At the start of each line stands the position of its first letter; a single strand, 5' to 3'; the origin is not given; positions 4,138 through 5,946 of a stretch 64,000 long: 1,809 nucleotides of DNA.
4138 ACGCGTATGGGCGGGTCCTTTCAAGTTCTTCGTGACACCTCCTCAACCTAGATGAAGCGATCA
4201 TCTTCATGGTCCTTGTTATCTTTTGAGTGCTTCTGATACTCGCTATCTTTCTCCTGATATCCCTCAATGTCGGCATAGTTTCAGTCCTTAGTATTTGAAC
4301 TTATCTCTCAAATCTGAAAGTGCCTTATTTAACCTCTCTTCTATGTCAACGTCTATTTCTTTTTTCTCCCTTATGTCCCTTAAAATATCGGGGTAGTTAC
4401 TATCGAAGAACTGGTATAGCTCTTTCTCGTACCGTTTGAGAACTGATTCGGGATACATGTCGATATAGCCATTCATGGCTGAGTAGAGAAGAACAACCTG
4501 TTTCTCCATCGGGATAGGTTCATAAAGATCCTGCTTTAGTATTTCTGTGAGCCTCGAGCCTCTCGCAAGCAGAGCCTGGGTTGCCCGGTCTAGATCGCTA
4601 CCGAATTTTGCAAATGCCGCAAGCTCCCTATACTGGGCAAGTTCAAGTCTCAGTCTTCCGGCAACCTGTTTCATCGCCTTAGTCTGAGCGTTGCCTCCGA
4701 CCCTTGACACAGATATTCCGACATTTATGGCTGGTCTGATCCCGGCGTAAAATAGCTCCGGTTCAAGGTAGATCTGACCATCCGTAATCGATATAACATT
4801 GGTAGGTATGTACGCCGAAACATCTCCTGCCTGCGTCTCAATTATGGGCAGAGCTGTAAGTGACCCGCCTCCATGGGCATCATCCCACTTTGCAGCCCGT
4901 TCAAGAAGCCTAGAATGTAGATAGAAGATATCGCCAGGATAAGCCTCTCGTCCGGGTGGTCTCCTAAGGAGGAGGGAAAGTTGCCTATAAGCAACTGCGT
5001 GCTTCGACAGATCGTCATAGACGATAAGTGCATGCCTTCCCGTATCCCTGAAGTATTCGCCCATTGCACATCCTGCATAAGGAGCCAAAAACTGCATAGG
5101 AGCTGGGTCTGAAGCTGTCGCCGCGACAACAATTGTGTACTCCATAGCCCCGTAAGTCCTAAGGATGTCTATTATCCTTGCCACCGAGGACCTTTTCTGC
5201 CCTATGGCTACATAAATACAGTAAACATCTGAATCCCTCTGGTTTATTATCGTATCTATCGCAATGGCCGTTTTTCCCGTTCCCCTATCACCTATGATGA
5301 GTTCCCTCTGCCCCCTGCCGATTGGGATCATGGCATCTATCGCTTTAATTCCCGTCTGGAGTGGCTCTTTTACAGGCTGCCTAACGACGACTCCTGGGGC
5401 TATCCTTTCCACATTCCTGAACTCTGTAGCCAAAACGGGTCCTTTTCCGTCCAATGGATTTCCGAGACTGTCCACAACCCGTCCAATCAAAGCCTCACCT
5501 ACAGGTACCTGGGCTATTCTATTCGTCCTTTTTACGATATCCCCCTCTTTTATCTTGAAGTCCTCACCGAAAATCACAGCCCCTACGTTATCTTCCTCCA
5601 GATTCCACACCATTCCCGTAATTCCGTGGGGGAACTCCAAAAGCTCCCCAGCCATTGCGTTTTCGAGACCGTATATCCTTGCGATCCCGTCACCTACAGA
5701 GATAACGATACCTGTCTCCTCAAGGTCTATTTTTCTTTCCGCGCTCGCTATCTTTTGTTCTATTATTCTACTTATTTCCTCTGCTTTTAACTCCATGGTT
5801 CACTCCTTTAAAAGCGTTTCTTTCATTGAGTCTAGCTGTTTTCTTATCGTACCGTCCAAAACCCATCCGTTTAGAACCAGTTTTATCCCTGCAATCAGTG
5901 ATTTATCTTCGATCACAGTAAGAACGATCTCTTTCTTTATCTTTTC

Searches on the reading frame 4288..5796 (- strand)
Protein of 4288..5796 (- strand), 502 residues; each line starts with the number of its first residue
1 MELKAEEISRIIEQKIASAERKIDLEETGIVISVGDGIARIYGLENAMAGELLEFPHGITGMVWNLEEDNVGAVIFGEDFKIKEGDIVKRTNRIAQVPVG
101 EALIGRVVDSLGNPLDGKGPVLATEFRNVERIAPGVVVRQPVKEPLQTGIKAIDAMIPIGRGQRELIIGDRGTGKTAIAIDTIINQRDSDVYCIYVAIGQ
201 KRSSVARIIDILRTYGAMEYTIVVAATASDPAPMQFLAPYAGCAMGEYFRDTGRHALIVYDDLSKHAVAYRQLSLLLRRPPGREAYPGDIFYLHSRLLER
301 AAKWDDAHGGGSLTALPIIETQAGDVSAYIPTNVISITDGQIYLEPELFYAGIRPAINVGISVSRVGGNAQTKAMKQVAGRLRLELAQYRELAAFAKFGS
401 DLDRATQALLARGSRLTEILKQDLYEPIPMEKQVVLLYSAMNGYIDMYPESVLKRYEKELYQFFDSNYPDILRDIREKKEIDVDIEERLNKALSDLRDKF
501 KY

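Call 14: search_protein_families(library=ncbifam, proteins=[window:4288-5796:-])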
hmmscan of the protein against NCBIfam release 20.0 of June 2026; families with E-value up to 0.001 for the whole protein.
window:4288-5796:- (502 aa): 36 families (the best 25 are shown)
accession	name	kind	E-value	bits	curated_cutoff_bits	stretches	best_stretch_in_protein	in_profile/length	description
TIGR00962.1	atpA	equivalog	1.9e-249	828.5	484.45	1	3-500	2-501/503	F0F1 ATP synthase subunit alpha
NF009884.0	PRK13343.1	equivalog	9.2e-222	737.1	554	1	3-500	5-502/507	F0F1 ATP synthase subunit alpha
TIGR03324.1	alt_F1F0_F1_al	exception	7e-189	628.6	750.5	1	8-489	8-489/497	alternate F1F0 ATPase, F1 subunit alpha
NF045863.1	glide_MMOB1660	exception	4.6e-134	448.2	600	1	31-482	3-462/515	MMOB1660 family gliding motility ATPase complex subunit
NF005523.0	PRK07165.1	equivalog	1.8e-99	333.7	414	1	59-437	37-413/509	ATP F0F1 synthase subunit alpha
NF045936.2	MSC_0619_alpha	exception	3.3e-95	319.7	520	1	68-427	42-401/505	MSC_0619 family F1-like ATPase alpha subunit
TIGR02546.1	III_secr_ATP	equivalog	1.8e-65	221.3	604.75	1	58-438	40-419/423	type III secretion system ATPase SctN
TIGR03496.1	FliI_clade1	equivalog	9e-62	209.2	619.1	1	57-436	32-410/414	flagellar protein export ATPase FliI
NF005295.0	PRK06820.1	equivalog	1.3e-58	199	690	1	9-433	10-431/440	EscN/YscN/HrcN family type III secretion system ATPase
TIGR03497.1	FliI_clade2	equivalog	2.6e-57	194.6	629.8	1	59-438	34-410/413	flagellar protein export ATPase FliI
TIGR01026.1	fliI_yscN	subfamily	1.4e-55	188.8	379.5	1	57-434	58-432/440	FliI/YscN family ATPase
TIGR03498.1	FliI_clade3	equivalog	2.3e-55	188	587.45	1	31-433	3-410/418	flagellar protein export ATPase FliI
NF006575.0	PRK09099.1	subfamily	4.3e-53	180.6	706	1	9-433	11-433/443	type III secretion system ATPase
NF005391.0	PRK06936.1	equivalog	1.4e-52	179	657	1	77-439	77-436/439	type III secretion system ATPase SctN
NF006012.0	PRK08149.1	equivalog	6.3e-50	170.3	594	1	83-437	71-426/431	type III secretion system ATPase SctN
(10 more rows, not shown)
